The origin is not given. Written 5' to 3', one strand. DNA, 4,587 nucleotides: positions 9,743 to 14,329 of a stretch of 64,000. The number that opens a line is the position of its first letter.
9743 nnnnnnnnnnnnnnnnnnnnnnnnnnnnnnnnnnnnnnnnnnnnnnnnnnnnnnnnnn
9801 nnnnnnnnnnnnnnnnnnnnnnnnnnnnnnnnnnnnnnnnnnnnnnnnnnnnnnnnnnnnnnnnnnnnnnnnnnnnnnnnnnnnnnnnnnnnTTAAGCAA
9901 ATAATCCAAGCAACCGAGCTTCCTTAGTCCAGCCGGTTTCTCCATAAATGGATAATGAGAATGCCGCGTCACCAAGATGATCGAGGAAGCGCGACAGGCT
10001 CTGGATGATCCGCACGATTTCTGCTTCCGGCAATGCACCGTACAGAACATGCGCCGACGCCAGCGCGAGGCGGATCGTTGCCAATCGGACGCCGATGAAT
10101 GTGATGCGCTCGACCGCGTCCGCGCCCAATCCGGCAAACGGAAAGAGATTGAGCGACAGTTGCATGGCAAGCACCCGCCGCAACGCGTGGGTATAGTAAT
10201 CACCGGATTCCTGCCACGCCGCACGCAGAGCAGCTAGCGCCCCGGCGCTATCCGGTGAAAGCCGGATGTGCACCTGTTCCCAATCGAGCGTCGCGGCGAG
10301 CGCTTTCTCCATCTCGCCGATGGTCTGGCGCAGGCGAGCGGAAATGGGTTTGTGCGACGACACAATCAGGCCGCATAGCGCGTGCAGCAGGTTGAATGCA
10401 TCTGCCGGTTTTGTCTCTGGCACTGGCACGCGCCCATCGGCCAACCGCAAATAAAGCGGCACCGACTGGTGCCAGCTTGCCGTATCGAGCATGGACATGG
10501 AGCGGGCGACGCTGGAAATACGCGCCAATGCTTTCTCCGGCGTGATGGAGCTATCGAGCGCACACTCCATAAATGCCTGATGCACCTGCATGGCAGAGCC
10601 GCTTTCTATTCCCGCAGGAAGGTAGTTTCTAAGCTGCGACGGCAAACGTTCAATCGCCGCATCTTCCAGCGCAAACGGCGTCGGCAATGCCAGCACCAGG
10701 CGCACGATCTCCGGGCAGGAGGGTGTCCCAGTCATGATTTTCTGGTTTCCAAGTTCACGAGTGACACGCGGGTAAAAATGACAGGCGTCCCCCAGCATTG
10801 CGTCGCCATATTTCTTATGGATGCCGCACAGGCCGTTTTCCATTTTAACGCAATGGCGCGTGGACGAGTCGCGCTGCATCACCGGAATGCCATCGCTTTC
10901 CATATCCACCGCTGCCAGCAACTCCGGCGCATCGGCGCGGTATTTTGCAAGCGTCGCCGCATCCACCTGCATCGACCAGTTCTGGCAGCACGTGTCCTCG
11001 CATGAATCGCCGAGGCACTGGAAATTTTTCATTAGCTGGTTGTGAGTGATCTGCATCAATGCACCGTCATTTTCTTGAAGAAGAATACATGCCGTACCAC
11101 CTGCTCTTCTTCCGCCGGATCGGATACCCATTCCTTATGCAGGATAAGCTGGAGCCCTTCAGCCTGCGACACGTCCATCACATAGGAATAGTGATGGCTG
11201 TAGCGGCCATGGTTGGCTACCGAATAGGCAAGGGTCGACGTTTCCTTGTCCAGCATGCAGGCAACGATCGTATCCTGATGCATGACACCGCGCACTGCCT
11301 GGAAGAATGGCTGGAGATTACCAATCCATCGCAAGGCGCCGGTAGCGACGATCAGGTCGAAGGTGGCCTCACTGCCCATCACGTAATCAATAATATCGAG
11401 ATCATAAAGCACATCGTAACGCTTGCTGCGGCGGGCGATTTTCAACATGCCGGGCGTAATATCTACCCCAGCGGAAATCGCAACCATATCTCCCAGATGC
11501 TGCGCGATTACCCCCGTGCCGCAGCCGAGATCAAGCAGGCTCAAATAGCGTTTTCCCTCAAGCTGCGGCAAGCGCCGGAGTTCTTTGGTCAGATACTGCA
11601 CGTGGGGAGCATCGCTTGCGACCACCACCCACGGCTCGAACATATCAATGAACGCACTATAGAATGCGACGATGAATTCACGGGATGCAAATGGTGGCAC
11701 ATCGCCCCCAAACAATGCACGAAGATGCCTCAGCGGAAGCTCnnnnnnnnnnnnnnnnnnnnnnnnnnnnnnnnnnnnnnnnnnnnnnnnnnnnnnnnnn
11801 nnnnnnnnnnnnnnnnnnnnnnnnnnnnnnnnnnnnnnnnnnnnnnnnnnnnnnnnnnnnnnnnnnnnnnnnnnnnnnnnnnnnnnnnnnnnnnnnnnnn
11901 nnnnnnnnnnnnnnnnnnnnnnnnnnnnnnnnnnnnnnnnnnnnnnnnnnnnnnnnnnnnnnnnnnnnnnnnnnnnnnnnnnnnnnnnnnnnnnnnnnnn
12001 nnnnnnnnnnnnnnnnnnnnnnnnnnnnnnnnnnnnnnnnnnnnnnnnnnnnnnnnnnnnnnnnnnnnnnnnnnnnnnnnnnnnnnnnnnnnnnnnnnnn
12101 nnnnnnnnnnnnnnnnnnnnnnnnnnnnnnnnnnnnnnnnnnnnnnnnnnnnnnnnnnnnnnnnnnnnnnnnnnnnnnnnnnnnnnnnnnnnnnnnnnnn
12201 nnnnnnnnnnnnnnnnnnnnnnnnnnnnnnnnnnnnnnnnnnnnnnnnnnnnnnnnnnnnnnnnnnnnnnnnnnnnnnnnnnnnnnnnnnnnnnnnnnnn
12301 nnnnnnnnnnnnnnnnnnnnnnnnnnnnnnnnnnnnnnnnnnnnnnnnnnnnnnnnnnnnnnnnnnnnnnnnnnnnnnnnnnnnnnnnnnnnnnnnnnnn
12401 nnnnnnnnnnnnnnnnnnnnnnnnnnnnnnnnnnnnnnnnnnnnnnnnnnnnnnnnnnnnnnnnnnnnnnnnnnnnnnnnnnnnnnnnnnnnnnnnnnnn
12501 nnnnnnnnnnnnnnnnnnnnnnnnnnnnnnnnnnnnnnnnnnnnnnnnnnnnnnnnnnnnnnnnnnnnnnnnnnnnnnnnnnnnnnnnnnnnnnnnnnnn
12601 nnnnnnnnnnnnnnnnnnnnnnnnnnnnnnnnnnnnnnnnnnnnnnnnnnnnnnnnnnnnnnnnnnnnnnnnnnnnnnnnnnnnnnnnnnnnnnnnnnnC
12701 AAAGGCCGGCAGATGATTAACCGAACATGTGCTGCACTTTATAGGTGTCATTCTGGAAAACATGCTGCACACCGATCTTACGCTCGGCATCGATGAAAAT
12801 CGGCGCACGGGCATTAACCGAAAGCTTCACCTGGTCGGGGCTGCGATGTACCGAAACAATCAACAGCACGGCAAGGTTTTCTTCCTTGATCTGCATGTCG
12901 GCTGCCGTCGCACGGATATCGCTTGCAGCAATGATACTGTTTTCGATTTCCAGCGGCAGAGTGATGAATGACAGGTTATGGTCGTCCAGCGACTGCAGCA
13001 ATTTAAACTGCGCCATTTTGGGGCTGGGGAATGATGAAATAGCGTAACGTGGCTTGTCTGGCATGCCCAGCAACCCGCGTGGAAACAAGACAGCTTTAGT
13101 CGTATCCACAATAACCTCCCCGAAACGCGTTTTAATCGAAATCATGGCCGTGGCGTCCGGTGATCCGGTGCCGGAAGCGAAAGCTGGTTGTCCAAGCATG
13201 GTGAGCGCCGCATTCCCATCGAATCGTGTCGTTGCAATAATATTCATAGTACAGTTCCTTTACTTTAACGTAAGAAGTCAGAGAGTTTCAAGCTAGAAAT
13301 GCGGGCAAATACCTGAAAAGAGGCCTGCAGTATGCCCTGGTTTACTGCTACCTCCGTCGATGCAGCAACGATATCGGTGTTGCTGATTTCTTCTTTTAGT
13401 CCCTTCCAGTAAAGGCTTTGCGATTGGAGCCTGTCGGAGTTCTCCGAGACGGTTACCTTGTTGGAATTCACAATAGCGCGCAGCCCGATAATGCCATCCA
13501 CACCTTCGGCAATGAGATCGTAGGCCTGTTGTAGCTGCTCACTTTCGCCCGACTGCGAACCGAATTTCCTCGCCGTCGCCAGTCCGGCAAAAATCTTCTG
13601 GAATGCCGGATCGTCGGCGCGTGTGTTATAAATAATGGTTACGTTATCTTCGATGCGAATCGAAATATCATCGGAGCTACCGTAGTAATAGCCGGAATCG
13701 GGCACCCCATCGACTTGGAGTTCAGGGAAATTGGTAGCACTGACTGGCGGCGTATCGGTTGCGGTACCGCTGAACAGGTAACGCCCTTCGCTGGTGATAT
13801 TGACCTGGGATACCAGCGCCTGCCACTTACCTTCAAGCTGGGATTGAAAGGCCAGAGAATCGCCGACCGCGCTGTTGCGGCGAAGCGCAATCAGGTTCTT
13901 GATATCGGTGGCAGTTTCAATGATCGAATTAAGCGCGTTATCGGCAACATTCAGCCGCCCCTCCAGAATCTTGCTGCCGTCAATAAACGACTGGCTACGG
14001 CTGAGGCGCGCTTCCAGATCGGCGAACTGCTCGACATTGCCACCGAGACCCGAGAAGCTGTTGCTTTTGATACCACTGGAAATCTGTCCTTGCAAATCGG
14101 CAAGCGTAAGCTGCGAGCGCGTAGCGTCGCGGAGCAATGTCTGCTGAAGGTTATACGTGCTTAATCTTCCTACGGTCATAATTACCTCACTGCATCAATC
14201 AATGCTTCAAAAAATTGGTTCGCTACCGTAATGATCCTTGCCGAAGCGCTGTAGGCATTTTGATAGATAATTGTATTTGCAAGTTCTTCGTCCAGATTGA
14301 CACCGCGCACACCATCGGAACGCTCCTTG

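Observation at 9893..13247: Putative two-enzyme flagellin methylation module (TPR-SAM methyltransferase + FliB-like) fused to the flgK-flgL-fliW operon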

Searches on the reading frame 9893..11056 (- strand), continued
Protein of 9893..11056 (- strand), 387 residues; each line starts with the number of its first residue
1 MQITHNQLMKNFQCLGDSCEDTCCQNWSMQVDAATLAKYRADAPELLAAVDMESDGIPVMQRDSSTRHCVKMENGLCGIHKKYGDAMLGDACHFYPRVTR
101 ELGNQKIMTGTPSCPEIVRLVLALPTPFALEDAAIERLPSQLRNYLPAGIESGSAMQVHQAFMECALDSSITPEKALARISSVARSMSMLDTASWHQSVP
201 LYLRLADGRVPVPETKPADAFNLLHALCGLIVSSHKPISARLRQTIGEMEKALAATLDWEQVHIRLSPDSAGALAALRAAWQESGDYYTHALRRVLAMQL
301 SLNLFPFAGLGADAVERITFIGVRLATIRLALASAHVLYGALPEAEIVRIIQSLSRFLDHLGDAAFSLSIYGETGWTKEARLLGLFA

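Call 73: find_encoding_contigs(protein=P0087, flank=8000, max_places=1)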
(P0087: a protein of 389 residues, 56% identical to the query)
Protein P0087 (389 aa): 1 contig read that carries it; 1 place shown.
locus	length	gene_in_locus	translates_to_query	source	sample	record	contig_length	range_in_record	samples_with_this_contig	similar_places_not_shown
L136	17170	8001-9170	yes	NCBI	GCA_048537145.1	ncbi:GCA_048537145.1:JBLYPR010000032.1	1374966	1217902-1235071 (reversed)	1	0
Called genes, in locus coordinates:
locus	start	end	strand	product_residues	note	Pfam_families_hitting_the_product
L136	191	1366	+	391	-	PF02119:FlgI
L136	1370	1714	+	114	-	PF10135:Rod-binding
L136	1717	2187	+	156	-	-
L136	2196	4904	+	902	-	PF22638:FlgK_D1, PF06429:Flg_bbr_C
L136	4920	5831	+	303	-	PF00669:Flagellin_N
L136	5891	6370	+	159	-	PF02623:FliW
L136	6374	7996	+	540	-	PF13424:TPR_12 (weak), PF13432:TPR_16, PF14559:TPR_19 (weak), PF13489:Methyltransf_23, PF08241:Methyltransf_11, PF08242:Methyltransf_12, PF13649:Methyltransf_25, PF13847:Methyltransf_31, +15 more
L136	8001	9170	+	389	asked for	PF27117:FliB_C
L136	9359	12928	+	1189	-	PF00669:Flagellin_N, PF07196:Flagellin_IN (faint), PF00700:Flagellin_C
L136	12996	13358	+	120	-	-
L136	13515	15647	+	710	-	PF02465:FliD_N, PF07195:FliD_C, PF07196:Flagellin_IN (weak)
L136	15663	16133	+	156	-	PF02561:FliS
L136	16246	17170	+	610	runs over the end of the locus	PF02120:Flg_hook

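Call 74: find_encoding_contigs(protein=P0155, flank=8000, max_places=1)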
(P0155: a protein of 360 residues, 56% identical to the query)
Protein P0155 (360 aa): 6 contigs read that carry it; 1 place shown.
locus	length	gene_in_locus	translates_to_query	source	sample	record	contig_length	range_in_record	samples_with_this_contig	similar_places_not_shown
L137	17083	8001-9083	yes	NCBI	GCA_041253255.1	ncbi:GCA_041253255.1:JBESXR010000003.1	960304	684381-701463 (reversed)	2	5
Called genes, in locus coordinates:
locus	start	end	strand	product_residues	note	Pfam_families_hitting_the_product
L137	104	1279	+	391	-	PF02119:FlgI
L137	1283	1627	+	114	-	PF10135:Rod-binding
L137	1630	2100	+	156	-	-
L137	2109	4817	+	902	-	PF22638:FlgK_D1, PF06429:Flg_bbr_C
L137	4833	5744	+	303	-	PF00669:Flagellin_N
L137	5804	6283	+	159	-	PF02623:FliW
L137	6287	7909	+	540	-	PF13424:TPR_12 (weak), PF13432:TPR_16, PF14559:TPR_19 (weak), PF13489:Methyltransf_23, PF08241:Methyltransf_11, PF08242:Methyltransf_12, PF13649:Methyltransf_25, PF13847:Methyltransf_31, +14 more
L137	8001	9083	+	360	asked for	PF27117:FliB_C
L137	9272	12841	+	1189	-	PF00669:Flagellin_N, PF07196:Flagellin_IN (weak), PF00700:Flagellin_C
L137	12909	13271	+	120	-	-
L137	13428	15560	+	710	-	PF02465:FliD_N, PF07195:FliD_C, PF07196:Flagellin_IN (weak)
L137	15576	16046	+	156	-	PF02561:FliS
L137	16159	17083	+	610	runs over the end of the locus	PF02120:Flg_hook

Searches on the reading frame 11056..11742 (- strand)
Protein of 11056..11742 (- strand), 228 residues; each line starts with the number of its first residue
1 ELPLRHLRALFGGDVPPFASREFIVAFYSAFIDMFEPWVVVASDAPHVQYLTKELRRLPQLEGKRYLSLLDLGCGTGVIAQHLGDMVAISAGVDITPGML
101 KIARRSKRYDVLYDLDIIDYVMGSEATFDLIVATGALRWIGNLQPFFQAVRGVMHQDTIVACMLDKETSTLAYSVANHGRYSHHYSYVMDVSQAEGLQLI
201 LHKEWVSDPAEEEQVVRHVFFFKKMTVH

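Call 55: predict_structure(alignment_id=A3)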
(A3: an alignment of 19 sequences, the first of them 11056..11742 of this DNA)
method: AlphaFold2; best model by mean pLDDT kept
length: 228 residues; sequences in the alignment: 19
mean_pLDDT: 91.9   pTM: 0.90
mean pLDDT of the five models: 91.9, 91.6, 91.3, 90.1, 88.9
residues with pLDDT >= 90: 174; 70-90: 46; 50-70: 8; < 50: 0
segments of 3 or more residues with pLDDT < 50: none
pLDDT, mean of each block of 10 residues (from residue 1): 66 85 91 86 91 96 95 92 97 95 95 96 96 95 97 96 95 90 97 98 90 87 86
secondary structure, 60 per line:
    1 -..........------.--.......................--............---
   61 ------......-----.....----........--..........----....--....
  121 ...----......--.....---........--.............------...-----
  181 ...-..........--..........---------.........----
elements in order: H2-11 H21-43 H46-57 E67-72 H78-82 E87-94 H97-106 E111-114 H117-123 E128-133 H136-139 H144-151 E154-166 E173-175 E181-183 H185-194 E197-206 E216-224

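Call 57: fold_search(model_id=the predicted structure, library=pdb)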
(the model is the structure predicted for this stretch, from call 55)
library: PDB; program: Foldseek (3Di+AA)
matches with E <= 10: 1917; with E <= 0.001: 1424
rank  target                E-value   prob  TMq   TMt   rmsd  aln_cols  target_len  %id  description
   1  7f1e_A                2.2e-11  1.00  0.61  0.57   7.4       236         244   15  Structure of METTL6 bound with SAM (released 2022-01-12)
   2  7k3d_A                2.5e-11  1.00  0.62  0.64   7.2       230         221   17  The structure of NTMT1 in complex with compound DC1-13 (released 2021-04-14)
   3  7d8f                  2.8e-11  1.00  0.62  0.61   3.9       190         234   15  The crystal structure of ScNTM1 in complex with SAH (released 2021-05-26)
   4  7y9c_B                2.9e-11  1.00  0.58  0.50   4.5       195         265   15  Crystal structure of METTL9 in complex with SLC39A5 peptide and SAH (released 2023-04-12)
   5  5e1b_B                2.9e-11  1.00  0.63  0.63   6.0       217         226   18  Crystal structure of NRMT1 in complex with SPKRIA peptide (released 2015-10-28)
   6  6dub_B                4.0e-11  1.00  0.66  0.69   6.7       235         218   16  Crystal structure of a methyltransferase (released 2018-07-25)
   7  5e1b_A                5.4e-11  1.00  0.62  0.62   6.0       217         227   17  Crystal structure of NRMT1 in complex with SPKRIA peptide (released 2015-10-28)
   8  5e1d_B                5.7e-11  1.00  0.63  0.63   6.0       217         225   18  NTMT1 in complex with YPKRIA peptide (released 2015-10-28)
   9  8gze_B                6.0e-11  1.00  0.59  0.52   7.5       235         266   14  Crystal Structure of human METTL9-SAH-SLC39A7 peptide complex (released 2023-05-31)
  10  6kds_A                6.8e-11  1.00  0.61  0.63   7.3       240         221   14  Crystal structure of human NRMT2 in complex with alpha-N-monomethylated human CENP-A peptide (released 2020-07-08)
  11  8owx_B                7.2e-11  1.00  0.61  0.57   3.7       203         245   14  Crystal Structure of METTL6 bound to SAH (released 2024-05-08)
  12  7d8d_A                7.7e-11  1.00  0.62  0.61   4.6       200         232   15  The crystal structure of ScNTM1 in complex with SAH and Rps25a hexapeptide (released 2021-05-26)
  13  5cvd_A                7.7e-11  1.00  0.62  0.62   6.0       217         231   18  Crystal structure of human NRMT1 in complex with alpha-N-dimethylated human CENP-A peptide (released 2015-11-25)
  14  3d2l_A                7.7e-11  1.00  0.58  0.56   8.2       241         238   15  Crystal structure of SAM-dependent methyltransferase (ZP_00538691.1) from EXIGUOBACTERIUM SP. 255-15 at 1.90 A resolut (released 2008-05-20)
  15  7ss1_A                8.2e-11  1.00  0.60  0.62   7.5       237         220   16  The structure of NTMT1 in complex with compound GD433 (released 2022-11-16)
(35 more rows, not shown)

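Call 62: find_homologous_proteins(query=A4, max_evalue=1e-15)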
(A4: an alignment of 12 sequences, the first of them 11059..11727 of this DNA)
Query A4 (12 sequences) (223 aa, profile of the alignment): 3070 proteins with E <= 1e-15 among 8000 candidates; the best 120 are listed.
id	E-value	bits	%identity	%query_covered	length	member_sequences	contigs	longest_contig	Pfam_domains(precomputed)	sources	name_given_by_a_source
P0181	4.0e-95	336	33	100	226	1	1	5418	PF13847.13,PF13489.13,PF13649.13,PF08241.19,PF08242.19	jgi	-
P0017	8.6e-88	312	35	98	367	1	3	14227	PF13489.13,PF13431.13,PF13428.13,PF08241.19,PF05401.17,PF13847.13,PF14559.13,PF13649.13,PF00515.35,PF13432.13,PF13181.13,PF01209.25,PF08242.19,PF07719.24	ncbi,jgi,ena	jgi:predicted TPR repeat methyltransferase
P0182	6.5e-73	263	29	90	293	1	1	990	PF13847.13,PF13489.13,PF13649.13,PF08241.19,PF08242.19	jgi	jgi:predicted TPR repeat methyltransferase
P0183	7.2e-66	240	37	67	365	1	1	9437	PF13489.13,PF13431.13,PF23914.2,PF25060.1,PF13428.13,PF08241.19,PF13847.13,PF14559.13,PF13371.13,PF13649.13,PF13432.13,PF13181.13,PF08242.19,PF07719.24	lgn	-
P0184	1.4e-63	233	29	57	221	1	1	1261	PF13847.13,PF13489.13,PF13649.13,PF08241.19,PF08242.19,PF05401.17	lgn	-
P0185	1.8e-61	226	31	86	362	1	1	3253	PF13489.13,PF13431.13,PF23914.2,PF13414.13,PF13176.13,PF13428.13,PF08241.19,PF13374.13,PF13847.13,PF14559.13,PF13371.13,PF13649.13,PF00515.35,PF13424.13,PF21033.5,PF13432.13,PF13181.13,PF01209.25,PF08242.19,PF07719.24,PF13174.13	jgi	jgi:predicted TPR repeat methyltransferase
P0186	4.9e-61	224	32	80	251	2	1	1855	PF13847.13,PF13489.13,PF13649.13,PF01209.25,PF08241.19,PF08242.19,PF05401.17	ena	-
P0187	1.3e-59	220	34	75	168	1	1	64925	PF13847.13,PF13489.13,PF13649.13,PF08241.19,PF08242.19,PF05401.17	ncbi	-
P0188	8.9e-59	217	29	86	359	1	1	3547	PF03704.24,PF13489.13,PF13414.13,PF08241.19,PF13374.13,PF05401.17,PF13847.13,PF00515.35,PF13424.13,PF14561.13,PF07719.24,PF13174.13,PF13431.13,PF23914.2,PF13176.13,PF13428.13,PF14559.13,PF13371.13,PF13649.13,PF12895.14,PF21033.5,PF13432.13,PF13181.13,PF08242.19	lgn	-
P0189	3.8e-58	215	26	98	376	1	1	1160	PF13489.13,PF13431.13,PF23914.2,PF20225.5,PF13414.13,PF13176.13,PF13428.13,PF08241.19,PF13847.13,PF14559.13,PF13371.13,PF13649.13,PF00515.35,PF12895.14,PF13424.13,PF21033.5,PF13432.13,PF13181.13,PF01209.25,PF08242.19,PF14561.13,PF07719.24,PF13174.13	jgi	jgi:predicted TPR repeat methyltransferase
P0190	4.1e-58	215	28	98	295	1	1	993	PF13847.13,PF04039.19,PF13489.13,PF13649.13,PF08241.19,PF08242.19,PF05401.17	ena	-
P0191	9.7e-58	213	28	96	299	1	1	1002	PF13489.13,PF13431.13,PF13414.13,PF13176.13,PF13428.13,PF08241.19,PF13374.13,PF13847.13,PF14559.13,PF13371.13,PF13649.13,PF00515.35,PF13424.13,PF13432.13,PF13181.13,PF08242.19,PF07719.24,PF13174.13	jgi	jgi:predicted TPR repeat methyltransferase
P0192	1.1e-57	213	33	82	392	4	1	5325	PF13489.13,PF13431.13,PF23914.2,PF13414.13,PF13176.13,PF13428.13,PF08241.19,PF13374.13,PF05401.17,PF13847.13,PF14559.13,PF13371.13,PF13649.13,PF00515.35,PF12895.14,PF13424.13,PF13432.13,PF13181.13,PF08242.19,PF14561.13,PF07719.24,PF13174.13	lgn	-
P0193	4.0e-57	211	29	97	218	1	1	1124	PF13847.13,PF13489.13,PF13649.13,PF08241.19,PF08242.19,PF05401.17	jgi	jgi:predicted TPR repeat methyltransferase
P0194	3.9e-56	208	24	87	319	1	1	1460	PF13489.13,PF13431.13,PF02353.27,PF13414.13,PF13428.13,PF05219.18,PF08241.19,PF13847.13,PF14559.13,PF13371.13,PF13649.13,PF00515.35,PF13424.13,PF13432.13,PF13181.13,PF08242.19,PF07719.24,PF13174.13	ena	-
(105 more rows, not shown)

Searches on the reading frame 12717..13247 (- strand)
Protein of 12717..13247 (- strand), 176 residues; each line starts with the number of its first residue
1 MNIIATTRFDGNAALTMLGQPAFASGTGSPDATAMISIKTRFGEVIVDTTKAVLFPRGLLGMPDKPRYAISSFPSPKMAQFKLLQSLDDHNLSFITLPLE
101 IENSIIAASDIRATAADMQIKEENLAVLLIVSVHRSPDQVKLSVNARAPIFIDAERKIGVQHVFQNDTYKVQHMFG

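Call 4: search_protein_families(library=pfam, proteins=[window:12717-13247:-], max_evalue=0.01)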
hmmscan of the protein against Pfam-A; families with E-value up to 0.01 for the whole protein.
window:12717-13247:- (176 aa): 1 family
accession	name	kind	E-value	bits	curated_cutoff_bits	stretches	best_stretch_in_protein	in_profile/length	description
PF02623.20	FliW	-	3.2e-16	59.7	25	1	55-173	3-120/122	FliW protein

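Call 5: search_protein_families(library=ncbifam, proteins=[window:12717-13247:-], max_evalue=0.1)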
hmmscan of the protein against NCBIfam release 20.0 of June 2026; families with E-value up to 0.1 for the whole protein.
window:12717-13247:- (176 aa): 6 families
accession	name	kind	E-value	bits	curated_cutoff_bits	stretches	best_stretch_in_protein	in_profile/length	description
NF009801.0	PRK13285.2-4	equivalog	5.2e-17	61.7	223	1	39-175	5-137/152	flagellar assembly protein FliW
NF009799.0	PRK13285.2-2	equivalog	5.4e-17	61.9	165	1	37-173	3-135/150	flagellar assembly protein FliW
NF009793.2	PRK13285.1-1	equivalog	6.8e-16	58.1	130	1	43-174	1-130/132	flagellar assembly protein FliW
NF009792.0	PRK13284.1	equivalog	6.7e-15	55.2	171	1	40-166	6-135/146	flagellar assembly protein FliW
NF009798.0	PRK13285.2-1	equivalog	1.9e-14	53.8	208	1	39-174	5-138/159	flagellar assembly protein FliW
NF009800.0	PRK13285.2-3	equivalog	1.1e-08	35.1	226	1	39-174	4-136/149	flagellar assembly protein FliW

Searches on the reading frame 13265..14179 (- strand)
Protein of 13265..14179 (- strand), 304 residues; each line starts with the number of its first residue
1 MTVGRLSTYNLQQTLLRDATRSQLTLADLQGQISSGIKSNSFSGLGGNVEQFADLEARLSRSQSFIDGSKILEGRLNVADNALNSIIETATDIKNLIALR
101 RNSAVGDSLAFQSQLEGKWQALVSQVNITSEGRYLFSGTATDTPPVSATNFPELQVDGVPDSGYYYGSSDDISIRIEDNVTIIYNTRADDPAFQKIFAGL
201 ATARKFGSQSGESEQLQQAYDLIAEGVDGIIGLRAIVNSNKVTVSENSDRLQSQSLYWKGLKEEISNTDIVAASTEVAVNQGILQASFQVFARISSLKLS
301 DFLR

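Call 4: search_protein_families(library=pfam, proteins=[window:13265-14179:-], max_evalue=0.01)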
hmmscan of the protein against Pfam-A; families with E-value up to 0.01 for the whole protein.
window:13265-14179:- (304 aa): 2 families
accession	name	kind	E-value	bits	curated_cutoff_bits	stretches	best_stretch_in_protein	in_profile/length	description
PF00669.25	Flagellin_N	-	6.6e-09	36.4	26.6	1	7-141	2-139/139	Bacterial flagellin N-terminal helical region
PF00700.27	Flagellin_C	-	0.0041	17.9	23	0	234-297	15-78/86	Bacterial flagellin C-terminal helical region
